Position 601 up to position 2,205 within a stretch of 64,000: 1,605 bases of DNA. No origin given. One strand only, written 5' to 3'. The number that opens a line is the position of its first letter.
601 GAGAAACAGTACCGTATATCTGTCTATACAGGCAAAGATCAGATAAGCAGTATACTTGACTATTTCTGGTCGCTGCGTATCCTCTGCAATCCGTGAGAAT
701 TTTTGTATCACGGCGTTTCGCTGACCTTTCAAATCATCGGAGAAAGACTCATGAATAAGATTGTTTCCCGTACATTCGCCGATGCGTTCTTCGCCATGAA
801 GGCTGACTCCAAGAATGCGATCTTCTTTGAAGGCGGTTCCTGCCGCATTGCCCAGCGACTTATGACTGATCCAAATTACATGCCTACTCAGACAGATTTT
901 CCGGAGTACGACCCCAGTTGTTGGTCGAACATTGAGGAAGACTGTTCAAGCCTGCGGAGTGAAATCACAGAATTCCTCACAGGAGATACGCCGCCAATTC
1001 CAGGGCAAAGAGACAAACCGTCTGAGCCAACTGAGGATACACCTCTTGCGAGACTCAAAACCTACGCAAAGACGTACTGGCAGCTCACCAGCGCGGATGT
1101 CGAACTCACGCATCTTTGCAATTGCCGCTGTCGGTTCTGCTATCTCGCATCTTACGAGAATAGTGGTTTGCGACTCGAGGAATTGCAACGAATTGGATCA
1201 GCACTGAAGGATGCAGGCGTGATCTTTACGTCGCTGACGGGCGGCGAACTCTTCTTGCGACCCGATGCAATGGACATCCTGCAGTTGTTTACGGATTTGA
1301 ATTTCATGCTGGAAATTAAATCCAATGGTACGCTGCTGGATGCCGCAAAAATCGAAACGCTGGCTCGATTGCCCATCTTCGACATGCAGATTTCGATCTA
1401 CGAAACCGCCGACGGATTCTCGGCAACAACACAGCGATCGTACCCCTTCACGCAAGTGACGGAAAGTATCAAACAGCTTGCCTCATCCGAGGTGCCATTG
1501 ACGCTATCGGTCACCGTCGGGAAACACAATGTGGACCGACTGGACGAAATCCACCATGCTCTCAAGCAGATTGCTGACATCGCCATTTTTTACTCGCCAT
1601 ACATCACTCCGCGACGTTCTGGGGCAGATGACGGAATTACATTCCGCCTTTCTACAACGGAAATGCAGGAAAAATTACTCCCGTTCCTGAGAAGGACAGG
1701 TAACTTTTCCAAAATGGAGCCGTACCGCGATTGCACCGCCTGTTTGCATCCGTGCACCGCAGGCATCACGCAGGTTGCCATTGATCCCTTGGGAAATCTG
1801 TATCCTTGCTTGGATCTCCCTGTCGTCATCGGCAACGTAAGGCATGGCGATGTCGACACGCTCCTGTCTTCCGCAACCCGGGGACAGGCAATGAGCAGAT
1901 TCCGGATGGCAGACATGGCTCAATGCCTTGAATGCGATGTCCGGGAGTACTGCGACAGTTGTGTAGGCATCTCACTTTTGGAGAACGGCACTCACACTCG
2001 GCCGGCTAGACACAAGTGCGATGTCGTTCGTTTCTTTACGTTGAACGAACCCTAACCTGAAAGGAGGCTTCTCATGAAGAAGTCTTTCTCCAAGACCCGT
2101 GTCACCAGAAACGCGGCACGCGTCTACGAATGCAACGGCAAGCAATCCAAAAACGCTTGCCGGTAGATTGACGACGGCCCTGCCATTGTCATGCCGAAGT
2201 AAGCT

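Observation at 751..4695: Candidate new RiPP locus: radical SAM/SPASM enzyme + 30-aa two-Cys peptide + ABC exporter + GNAT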

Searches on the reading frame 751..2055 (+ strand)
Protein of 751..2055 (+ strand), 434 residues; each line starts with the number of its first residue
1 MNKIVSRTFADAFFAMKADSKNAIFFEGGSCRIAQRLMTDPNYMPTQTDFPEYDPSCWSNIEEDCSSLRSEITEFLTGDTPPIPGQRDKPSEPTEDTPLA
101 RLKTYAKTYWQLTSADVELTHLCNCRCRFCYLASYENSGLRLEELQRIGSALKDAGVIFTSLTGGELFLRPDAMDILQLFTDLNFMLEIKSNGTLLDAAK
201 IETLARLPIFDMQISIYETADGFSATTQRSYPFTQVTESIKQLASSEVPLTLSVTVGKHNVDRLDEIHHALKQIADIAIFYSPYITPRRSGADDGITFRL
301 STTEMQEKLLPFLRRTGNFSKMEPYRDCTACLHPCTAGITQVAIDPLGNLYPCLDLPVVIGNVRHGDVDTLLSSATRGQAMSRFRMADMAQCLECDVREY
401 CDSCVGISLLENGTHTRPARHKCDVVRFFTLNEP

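Call 3: search_protein_families(library=pfam, proteins=[window:751-2055:+], max_evalue=0.01)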
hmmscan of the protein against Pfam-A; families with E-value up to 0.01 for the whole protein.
window:751-2055:+ (434 aa): 2 families
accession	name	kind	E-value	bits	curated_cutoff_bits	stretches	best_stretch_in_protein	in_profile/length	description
PF04055.27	Radical_SAM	-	4.4e-14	53.4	29.5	1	118-269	2-164/166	Radical SAM superfamily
PF13186.11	SPASM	-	2.4e-06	28.2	21.5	1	335-396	1-67/67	Iron-sulfur cluster-binding domain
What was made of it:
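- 751..2055 (+): RRE + radical SAM + SPASM peptide maturase, 434 aa. Residues ~1-77 form an RRE-like domain, 81-94 a disordered linker and ~110-330 the rSAM barrel with C123-x3-C127-x2-C130. The SPASM region carries 7 invariant Cys: 335, 353, 392, 395, 401, 404, 423. Pfam (call 3).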

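Call 4: search_protein_families(library=ncbifam, proteins=[window:751-2055:+], max_evalue=0.01)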
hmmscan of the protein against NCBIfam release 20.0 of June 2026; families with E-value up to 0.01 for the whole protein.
window:751-2055:+ (434 aa): 60 families (the best 25 are shown)
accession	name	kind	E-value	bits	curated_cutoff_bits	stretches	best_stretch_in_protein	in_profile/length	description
TIGR03962.1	mycofact_rSAM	equivalog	2.5e-21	76.2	265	1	117-403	16-311/339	mycofactocin radical SAM maturase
TIGR04250.1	SCM_rSAM_ScmE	equivalog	8.7e-21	74.2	400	1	114-272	4-166/358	SynChlorMet cassette radical SAM/SPASM protein ScmE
NF012164.0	AlbA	equivalog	4.2e-19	68.3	850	1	114-415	114-422/442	subtilosin maturase AlbA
NF050035.1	rSAM_WgK_link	exception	7.3e-19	68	650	1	113-266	9-166/367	radical SAM/SPASM peptide maturase WgkB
NF047865.1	rSAM_PapB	equivalog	4.8e-18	65.5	340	1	113-418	3-330/330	PapB family radical SAM/SPASM ranthipeptide maturase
NF045574.1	sacti_mat_StsB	exception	7.1e-18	64.7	625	1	112-428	95-419/466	StsB family radical SAM/SPASM domain sactipeptide maturase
TIGR04545.1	rSAM_ahbD_hemeb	equivalog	5.5e-17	62.2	500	2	118-279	5-170/339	heme b synthase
TIGR04055.1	rSAM_NirJ2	equivalog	7.5e-16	58.6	500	2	120-276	7-166/326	putative heme d1 biosynthesis radical SAM protein NirJ2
TIGR04403.1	rSAM_skfB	equivalog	5.7e-15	55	300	1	113-281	104-273/402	sporulation killing factor system radical SAM maturase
TIGR02109.1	PQQ_syn_pqqE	equivalog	1.1e-14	54.2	381.35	1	117-268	11-166/358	pyrroloquinoline quinone biosynthesis protein PqqE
TIGR04051.1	rSAM_NirJ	equivalog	1.1e-14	54.2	515.45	1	119-282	8-173/354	heme d1 biosynthesis radical SAM protein NirJ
TIGR04317.1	W_rSAM_matur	equivalog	2.6e-14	53.1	380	1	117-308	8-209/349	tungsten cofactor oxidoreductase radical SAM maturase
NF041298.1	rSAM_mat_DynA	equivalog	9.2e-14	51.2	450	2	118-273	6-176/356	dynobactin maturation radical SAM/SPASM protein DynA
TIGR04054.1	rSAM_NirJ1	equivalog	5.4e-13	48.3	650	1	119-281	42-208/387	putative heme d1 biosynthesis radical SAM protein NirJ1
TIGR02668.1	moaA_archaeal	equivalog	5.5e-13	48.6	325.25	1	112-273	9-175/303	GTP 3',8-cyclase MoaA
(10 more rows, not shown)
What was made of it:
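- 751..2055 (+): NCBIfam hits all below cut-off (call 4).
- On Sactipeptides: AlbA 68 vs 850, StsB 65 vs 625, SkfB 55 vs 300 bits (call 4).
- Closest known: Sactipeptide maturases with an N-terminal RRE. Different: HMM scores are far below the family cut-offs: AlbA 68 vs 850, StsB 65 vs 625, SkfB 55 vs 300 (call 4).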

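Call 6: find_homologous_proteins(query=window:751-2055:+)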
Query window:751-2055:+ (434 aa): 84 proteins with E <= 0.001 among 7818 candidates.
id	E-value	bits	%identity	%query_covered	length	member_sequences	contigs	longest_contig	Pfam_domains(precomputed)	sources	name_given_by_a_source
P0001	4.5e-297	1003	100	100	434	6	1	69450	PF13186.12,PF04055.28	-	-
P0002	5.5e-228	775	79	97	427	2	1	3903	PF04055.28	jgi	-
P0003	9.4e-212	721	71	100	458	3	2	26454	PF04055.28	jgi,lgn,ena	-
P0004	2.2e-210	717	70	100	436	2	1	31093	PF04055.28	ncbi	-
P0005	3.0e-207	707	69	100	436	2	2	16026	PF13186.12,PF04055.28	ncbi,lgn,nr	ncbi:radical SAM protein [Patescibacteria group bacterium]|nr:radical SAM protein [Patescibacteria g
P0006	6.3e-206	702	69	100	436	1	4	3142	PF04055.28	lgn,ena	-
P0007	1.6e-197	675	70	94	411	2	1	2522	PF04055.28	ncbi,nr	ncbi:radical SAM protein, partial [Patescibacteria group bacterium]|nr:radical SAM protein [Patescib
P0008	1.3e-166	573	56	100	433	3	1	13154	PF13186.12,PF04055.28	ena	-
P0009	9.4e-109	382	44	99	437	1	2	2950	PF13186.12,PF04055.28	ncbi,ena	-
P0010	5.8e-103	363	41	99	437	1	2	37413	PF13186.12,PF04055.28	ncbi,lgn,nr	ncbi:MAG: radical SAM protein [Candidatus Zambryskibacteria bacterium]|nr:radical SAM protein [Candi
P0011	1.2e-101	359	40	99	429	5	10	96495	PF13186.12,PF04055.28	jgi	jgi:radical SAM protein with 4Fe4S-binding SPASM domain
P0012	1.9e-101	358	41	99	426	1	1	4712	PF13186.12,PF04055.28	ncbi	ncbi:MAG: radical SAM protein [bacterium]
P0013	2.0e-100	355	40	99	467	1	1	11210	PF13186.12,PF04055.28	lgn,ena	-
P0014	2.8e-100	354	41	98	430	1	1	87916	PF13186.12,PF04055.28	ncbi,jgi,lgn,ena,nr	ncbi:radical SAM protein [Patescibacteria group bacterium]|nr:radical SAM protein [Patescibacteria g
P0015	6.9e-100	353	41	99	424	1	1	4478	PF04055.28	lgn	-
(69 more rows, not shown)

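Call 9: find_related_loci(query=A1, collection=genome_contigs, flank=6000)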
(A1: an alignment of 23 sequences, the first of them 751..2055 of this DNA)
Query A1 (434 aa) in genome_contigs; peptide patterns used: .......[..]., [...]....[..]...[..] (x = any residue, [..] = any of these).
29 stretches matched a pattern; 13 encode a relative of the query (tblastn E <= 1e-3); 13 distinct loci.
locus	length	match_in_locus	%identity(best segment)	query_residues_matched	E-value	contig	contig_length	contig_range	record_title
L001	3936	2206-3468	91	14-434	0e+0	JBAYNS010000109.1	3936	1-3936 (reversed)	MAG: Candidatus Peribacteraceae bacterium isolate SO_2016_LW1_70 scaffold42798_LW64-88_2016, whole genome shotgun sequen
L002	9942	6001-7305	79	1-434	0e+0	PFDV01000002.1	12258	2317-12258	MAG: Candidatus Peregrinibacteria bacterium CG10_big_fil_rev_8_21_14_0_10_55_24 CG10_8_21_14_0.10_scaffold_10342_c, whol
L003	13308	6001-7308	70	1-434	0e+0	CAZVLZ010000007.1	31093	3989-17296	MAG TPA_asm: uncultured Candidatus Peribacteria bacterium isolate SRP263991_co1_524 genome assembly, contig: NODE_1779_l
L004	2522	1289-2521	70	1-410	0e+0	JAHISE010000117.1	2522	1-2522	MAG: Patescibacteria group bacterium isolate MM_PC_MetaG.mb.158 MM_PC_MetaG.mb.158_k141_1192271, whole genome shotgun se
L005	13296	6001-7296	56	1-433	3e-176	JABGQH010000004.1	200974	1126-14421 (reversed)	MAG: Candidatus Peregrinibacteria bacterium isolate co234_bin51 NODE_73_length_200974_cov_18.482239, whole genome shotgu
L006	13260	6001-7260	41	5-430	8e-109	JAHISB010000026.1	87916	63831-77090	MAG: Patescibacteria group bacterium isolate MM_PC_MetaG.mb.153 MM_PC_MetaG.mb.153_k141_879184, whole genome shotgun seq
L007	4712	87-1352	41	1-430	7e-107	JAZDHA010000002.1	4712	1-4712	MAG: bacterium isolate MEGAHIT-group-0.294 k141_6399727, whole genome shotgun sequence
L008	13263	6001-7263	40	1-429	2e-106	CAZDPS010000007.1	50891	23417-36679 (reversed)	MAG TPA_asm: uncultured Candidatus Saccharibacteria bacterium isolate SRP300315_co1_23 genome assembly, contig: NODE_327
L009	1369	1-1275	39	5-429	4e-110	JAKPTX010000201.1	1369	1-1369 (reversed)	MAG: Bacteroidota bacterium isolate USPA_maxbin.052 k141_611963, whole genome shotgun sequence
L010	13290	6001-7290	37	1-432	4e-100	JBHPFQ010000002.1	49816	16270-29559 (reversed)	Patescibacteria group bacterium isolate SAG AM-311-K04 NODE_2_length_49816_cov_32.955186, whole genome shotgun sequence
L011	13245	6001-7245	35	4-430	2e-89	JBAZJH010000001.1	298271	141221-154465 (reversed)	MAG: Candidatus Paceibacterota bacterium isolate SO_2017_LW4_115 scaffold_101_c1_LW137-91_2017, whole genome shotgun seq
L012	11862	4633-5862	30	9-428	1e-61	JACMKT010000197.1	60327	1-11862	MAG: Rhodospirillales bacterium isolate ES-bin-250 ES-bin-250-contig-k141_8541279, whole genome shotgun sequence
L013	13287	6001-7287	37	1-429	2e-110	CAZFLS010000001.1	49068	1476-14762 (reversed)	MAG TPA_asm: uncultured Candidatus Peribacteria bacterium isolate binchicken_co246_72 genome assembly, contig: NODE_829_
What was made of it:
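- The system is spread across many reduced-genome CPR lineages (calls 6, 9).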

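Call 12: search_solved_structures(query=A1, max_evalue=0.001, show_alignments=1)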
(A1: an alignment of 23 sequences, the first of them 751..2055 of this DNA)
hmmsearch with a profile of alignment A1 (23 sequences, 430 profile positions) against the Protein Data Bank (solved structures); distinct sequences matched with E-value up to 0.001: 23.
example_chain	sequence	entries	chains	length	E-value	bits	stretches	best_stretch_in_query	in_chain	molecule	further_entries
6efn_A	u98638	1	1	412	1.4e-20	76.6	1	109-368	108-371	Sporulation killing factor maturation protein SkfB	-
6c8v_A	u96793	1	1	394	2.2e-12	49.5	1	114-279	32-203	Coenzyme PQQ synthesis protein E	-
7vob_C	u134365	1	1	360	4.9e-12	48.4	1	114-274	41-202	Cytosylglucuronate decarboxylase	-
7voc_C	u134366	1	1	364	5.1e-12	48.3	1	114-274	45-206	Cytosylglucuronate decarboxylase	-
1tv7_A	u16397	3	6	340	3.4e-11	45.6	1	113-256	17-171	Molybdenum cofactor biosynthesis protein A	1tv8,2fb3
2fb2_A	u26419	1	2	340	4.8e-11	45.1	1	113-256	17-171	Molybdenum cofactor biosynthesis protein A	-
5wgg_A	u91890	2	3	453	6.4e-11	44.7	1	92-210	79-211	Radical SAM domain protein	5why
7tol_A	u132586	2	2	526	1.6e-09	40.1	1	106-205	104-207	glycerol dibiphytanyl glycerol tetraether - macrocyclic archaeol synthase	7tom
8ai3_A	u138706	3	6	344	5.2e-09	38.4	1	107-251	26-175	Putative peptide biosynthesis protein YydG | Radical SAM core domain-containing protein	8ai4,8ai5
8ai1_A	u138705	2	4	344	5.6e-09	38.3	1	107-251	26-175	Putative peptide biosynthesis protein YydG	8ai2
8ai6_A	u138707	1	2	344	6.7e-09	38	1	107-251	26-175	Putative peptide biosynthesis protein YydG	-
5v1q_A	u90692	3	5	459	8.4e-09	37.7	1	87-205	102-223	Radical SAM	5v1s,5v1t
9dfu_A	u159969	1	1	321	2.7e-06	29.4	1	110-203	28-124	Radical SAM core domain-containing protein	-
8wm2_A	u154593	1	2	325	3.4e-06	29.1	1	114-212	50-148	Fe-S radical SAM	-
5vsl_A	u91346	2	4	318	4e-06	28.9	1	105-311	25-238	Radical S-adenosyl methionine domain-containing protein 2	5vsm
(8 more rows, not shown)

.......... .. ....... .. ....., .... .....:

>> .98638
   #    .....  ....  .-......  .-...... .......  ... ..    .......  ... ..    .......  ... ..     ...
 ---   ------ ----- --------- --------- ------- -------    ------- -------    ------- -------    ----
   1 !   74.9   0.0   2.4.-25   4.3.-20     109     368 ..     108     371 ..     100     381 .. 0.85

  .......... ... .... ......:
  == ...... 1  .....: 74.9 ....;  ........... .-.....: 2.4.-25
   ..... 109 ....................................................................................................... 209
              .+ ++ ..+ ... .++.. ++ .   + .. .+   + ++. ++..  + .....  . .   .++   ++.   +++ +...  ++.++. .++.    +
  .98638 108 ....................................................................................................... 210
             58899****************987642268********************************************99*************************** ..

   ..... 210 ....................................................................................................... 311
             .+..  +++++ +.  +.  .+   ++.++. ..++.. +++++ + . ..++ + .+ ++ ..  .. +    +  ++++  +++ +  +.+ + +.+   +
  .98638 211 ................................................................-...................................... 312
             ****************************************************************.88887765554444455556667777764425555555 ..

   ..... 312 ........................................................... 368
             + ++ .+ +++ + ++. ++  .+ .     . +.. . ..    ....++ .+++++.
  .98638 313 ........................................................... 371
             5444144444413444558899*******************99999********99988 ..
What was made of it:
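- The best sequence match in the PDB is SkfB at 1.4e-20 (call 12).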

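Call 14: find_related_loci(query=A1, collection=metagenome_contigs, flank=4000)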
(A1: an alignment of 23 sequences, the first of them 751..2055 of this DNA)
Query A1 (434 aa) in metagenome_contigs; peptide patterns used: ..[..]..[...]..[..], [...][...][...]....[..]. (x = any residue, [..] = any of these).
126 stretches matched a pattern; 35 encode a relative of the query (tblastn E <= 1e-3); 35 distinct loci.
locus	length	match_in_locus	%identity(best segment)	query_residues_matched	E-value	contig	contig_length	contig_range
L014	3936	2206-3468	91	14-434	0e+0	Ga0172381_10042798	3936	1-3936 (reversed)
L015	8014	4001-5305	79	1-434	0e+0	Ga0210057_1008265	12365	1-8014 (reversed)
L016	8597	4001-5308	71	1-434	0e+0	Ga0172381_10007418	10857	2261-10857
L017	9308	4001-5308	71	1-434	0e+0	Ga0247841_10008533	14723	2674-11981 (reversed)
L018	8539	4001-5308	71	1-434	0e+0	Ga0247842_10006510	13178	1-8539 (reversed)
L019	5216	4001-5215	70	1-404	0e+0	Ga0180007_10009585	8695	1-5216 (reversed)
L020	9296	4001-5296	56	1-433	5e-176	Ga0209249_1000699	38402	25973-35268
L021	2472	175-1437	44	1-429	1e-119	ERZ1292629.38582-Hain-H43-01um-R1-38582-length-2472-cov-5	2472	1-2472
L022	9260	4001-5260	41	5-430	1e-108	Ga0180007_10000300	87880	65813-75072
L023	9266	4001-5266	40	5-432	8e-109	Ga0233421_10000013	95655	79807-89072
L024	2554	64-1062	48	93-429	5e-110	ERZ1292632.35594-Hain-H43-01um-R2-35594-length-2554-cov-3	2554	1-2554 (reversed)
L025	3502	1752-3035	38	1-432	2e-106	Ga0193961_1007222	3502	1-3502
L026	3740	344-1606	40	5-430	3e-105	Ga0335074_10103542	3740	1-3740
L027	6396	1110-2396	39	1-429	2e-102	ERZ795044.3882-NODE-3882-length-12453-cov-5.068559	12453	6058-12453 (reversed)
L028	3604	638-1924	39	1-429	5e-104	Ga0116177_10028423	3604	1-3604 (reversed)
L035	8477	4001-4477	93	276-434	1e-98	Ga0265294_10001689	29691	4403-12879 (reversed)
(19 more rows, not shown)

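Call 21: predict_structure(alignment_id=A1)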
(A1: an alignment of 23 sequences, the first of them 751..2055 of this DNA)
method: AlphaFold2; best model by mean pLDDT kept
length: 434 residues; sequences in the alignment: 23
mean_pLDDT: 88.0   pTM: 0.88
mean pLDDT of the five models: 88.0, 86.5, 86.3, 85.8, 83.7
residues with pLDDT >= 90: 255; 70-90: 144; 50-70: 20; < 50: 15
segments of 3 or more residues with pLDDT < 50: 81-94
pLDDT, mean of each block of 10 residues (from residue 1): 83 92 91 90 88 89 90 83 35 64 91 96 84 81 96 97 93 97 96 96 95 96 92 97 96 95 97 94 83 78 95 90 70 82 94 89 91 94 88 85 81 88 90 75
secondary structure, 60 per line:
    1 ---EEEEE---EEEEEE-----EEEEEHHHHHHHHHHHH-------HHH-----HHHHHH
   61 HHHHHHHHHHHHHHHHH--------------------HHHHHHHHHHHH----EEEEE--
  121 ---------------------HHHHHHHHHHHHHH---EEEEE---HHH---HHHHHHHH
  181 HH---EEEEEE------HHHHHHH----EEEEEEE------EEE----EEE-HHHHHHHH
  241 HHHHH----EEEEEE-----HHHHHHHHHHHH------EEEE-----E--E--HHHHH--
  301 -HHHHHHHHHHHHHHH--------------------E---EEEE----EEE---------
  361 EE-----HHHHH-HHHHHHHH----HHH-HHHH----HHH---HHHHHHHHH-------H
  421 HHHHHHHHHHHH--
elements in order: E4-8 E12-17 E23-27 H28-39 H55-77 H98-109 E114-118 H142-155 E159-163 H173-182 E186-191 H198-204 E209-215 E222-224 E229-231 H233-245 E250-255 H261-272 E279-282 H294-298 H302-316 E341-344 E349-351 H368-372 H374-381 H390-393 H404-412 H420-432
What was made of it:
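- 751..2055 (+): AF2 model pLDDT 88 (call 21).
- AF2 model with pLDDT 88 (call 21).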

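Call 25: fold_search(model_id=the predicted structure, library=pdb)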
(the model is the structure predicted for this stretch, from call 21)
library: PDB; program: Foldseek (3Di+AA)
matches with E <= 10: 1691; with E <= 0.001: 184
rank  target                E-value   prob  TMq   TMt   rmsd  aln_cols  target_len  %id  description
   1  5why_B                2.6e-16  1.00  0.57  0.58  17.0       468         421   16  Structural Insights into Thioether Bond Formation in the Biosynthesis of Sactipeptides (released 2017-07-26)
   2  5wgg_A                6.1e-16  1.00  0.57  0.56  16.3       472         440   15  Structural Insights into Thioether Bond Formation in the Biosynthesis of Sactipeptides (released 2017-07-26)
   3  5v1q_B                1.9e-15  1.00  0.60  0.59   9.3       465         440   13  Crystal structure of Streptococcus suis SuiB (released 2017-08-30)
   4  5v1s_B                1.9e-15  1.00  0.60  0.61   9.0       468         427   14  Crystal structure of Streptococcus suis SuiB bound to S-adenosylmethionine (released 2017-08-30)
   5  5why_A                3.2e-15  1.00  0.55  0.57  15.9       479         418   16  Structural Insights into Thioether Bond Formation in the Biosynthesis of Sactipeptides (released 2017-07-26)
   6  6efn                  4.8e-15  1.00  0.54  0.61  10.1       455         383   16  Structure of a RiPP maturase, SkfB (released 2018-10-24)
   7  5v1t_A                5.1e-15  1.00  0.63  0.63   8.8       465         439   14  Crystal structure of Streptococcus suis SuiB bound to precursor peptide SuiA (released 2017-08-30)
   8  5v1q_A                5.8e-15  1.00  0.62  0.63   8.5       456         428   14  Crystal structure of Streptococcus suis SuiB (released 2017-08-30)
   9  5v1s_A                4.3e-14  1.00  0.64  0.65   6.8       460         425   14  Crystal structure of Streptococcus suis SuiB bound to S-adenosylmethionine (released 2017-08-30)
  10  8hzv_C                1.4e-11  1.00  0.46  0.42  12.6       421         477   18  The crystal structure of a Radical SAM Enzyme DesII (released 2024-07-10)
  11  2fb2_B                4.7e-11  1.00  0.47  0.61   5.3       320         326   20  Structure of the MoaA Arg17/266/268/Ala triple mutant (released 2006-05-09)
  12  6c8v                  4.7e-11  1.00  0.50  0.67   6.0       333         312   17  X-ray structure of PqqE from Methylobacterium extorquens (released 2018-02-14)
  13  6q2p_A                5.0e-11  1.00  0.42  0.61   6.0       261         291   20  Crystal structure of mouse viperin bound to cytidine triphosphate and S-adenosylhomocysteine (released 2020-01-22)
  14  8vpo                  6.0e-11  1.00  0.56  0.54  14.3       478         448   13  X-Ray Crystal Structure of TigE from Paramaledivibacter caminithermalis (released 2024-02-07)
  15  6q2p_B                7.2e-11  1.00  0.42  0.60   6.0       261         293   20  Crystal structure of mouse viperin bound to cytidine triphosphate and S-adenosylhomocysteine (released 2020-01-22)
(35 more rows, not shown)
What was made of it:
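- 751..2055 (+): Foldseek top hits CteB, SuiB, SkfB and TigE over ~465 columns (call 25).
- Closest known: Sactipeptide maturases with an N-terminal RRE. Same: CteB is the best structural match and SkfB the best PDB sequence match (calls 12, 25).
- Closest known: Streptide system. Same: SuiB matches the fold as well as CteB does, including the RRE (call 25).
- Its best PDB matches, aligned over the full length, are the peptide maturases CteB (2.6e-16), SuiB, SkfB and TigE (call 25). Most of the nearest characterised enzymes by HMM or fold form thioethers: AlbA, PapB, StsB, SkfB and CteB (calls 4, 12, 25). SuiB, which makes a Lys-Trp C-C bond, matches the fold as well as CteB does (call 25). 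SuiB, a Lys-Trp crosslinker, and the epimerase YydG/EpeE are among the structural and sequence matches (calls 12, 25). Most of the closest characterised enzymes form thioethers (calls 4, 12, 25).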

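Call 44: search_protein_families(library=padloc, proteins=[window:751-2055:+], max_evalue=0.01)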
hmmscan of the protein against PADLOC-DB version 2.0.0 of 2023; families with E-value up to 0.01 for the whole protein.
window:751-2055:+ (434 aa): 2 families
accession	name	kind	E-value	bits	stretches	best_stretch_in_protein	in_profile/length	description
PDLC02903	pVip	-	2.5e-14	51.4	1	118-270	5-157/257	Viperins not associated with kinases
PDLC02904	pVip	-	1.6e-08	32.4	1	119-262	9-155/262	Viperins associated with kinases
